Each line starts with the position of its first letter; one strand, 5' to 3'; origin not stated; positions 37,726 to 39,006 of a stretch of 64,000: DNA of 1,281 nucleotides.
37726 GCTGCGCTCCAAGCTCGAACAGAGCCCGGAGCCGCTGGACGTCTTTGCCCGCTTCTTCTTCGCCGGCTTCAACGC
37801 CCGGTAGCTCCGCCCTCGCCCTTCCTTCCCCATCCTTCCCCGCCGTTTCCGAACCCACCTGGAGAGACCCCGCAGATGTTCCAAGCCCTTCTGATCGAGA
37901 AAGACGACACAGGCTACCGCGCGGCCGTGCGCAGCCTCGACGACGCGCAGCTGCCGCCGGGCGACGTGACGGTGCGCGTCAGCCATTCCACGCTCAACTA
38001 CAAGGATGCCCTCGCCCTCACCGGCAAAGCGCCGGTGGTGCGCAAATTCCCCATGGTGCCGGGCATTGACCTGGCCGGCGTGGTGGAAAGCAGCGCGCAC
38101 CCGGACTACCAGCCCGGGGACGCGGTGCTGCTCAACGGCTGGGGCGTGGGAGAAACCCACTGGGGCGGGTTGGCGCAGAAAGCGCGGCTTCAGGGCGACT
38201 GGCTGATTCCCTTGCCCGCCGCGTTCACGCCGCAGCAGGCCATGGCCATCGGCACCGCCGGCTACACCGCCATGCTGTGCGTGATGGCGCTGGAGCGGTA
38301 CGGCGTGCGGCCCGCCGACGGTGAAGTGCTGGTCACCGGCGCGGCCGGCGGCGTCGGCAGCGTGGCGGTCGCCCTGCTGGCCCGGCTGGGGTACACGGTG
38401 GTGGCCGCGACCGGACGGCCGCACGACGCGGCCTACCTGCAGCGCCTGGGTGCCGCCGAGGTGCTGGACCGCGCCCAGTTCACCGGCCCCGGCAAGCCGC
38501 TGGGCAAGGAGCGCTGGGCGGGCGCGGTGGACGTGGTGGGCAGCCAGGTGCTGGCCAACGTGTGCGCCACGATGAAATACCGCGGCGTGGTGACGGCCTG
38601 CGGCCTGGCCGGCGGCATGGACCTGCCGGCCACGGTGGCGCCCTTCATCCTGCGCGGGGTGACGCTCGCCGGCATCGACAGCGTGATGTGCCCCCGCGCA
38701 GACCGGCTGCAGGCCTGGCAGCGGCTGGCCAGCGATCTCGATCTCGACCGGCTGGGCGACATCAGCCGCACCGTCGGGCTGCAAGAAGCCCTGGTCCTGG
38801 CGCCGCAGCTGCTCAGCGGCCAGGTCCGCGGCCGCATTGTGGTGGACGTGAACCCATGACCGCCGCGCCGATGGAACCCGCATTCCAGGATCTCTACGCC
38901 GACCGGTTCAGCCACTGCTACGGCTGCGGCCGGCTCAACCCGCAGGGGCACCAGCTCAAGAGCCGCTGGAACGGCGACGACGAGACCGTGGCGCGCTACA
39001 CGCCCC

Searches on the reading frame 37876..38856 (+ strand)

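Call 35: search_protein_families(library=pfam, proteins=[window:37876-38856:+], max_evalue=0.00001)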
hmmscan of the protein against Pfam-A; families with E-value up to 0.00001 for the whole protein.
window:37876-38856:+ (327 aa): 2 families
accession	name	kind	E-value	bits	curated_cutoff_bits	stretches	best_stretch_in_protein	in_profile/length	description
PF00107.32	ADH_zinc_N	-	3.9e-13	49.9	31.8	1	159-283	1-126/129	Zinc-binding dehydrogenase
PF08240.17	ADH_N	-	3.4e-11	43.8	23.5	1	28-114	2-103/104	Alcohol dehydrogenase GroES-like domain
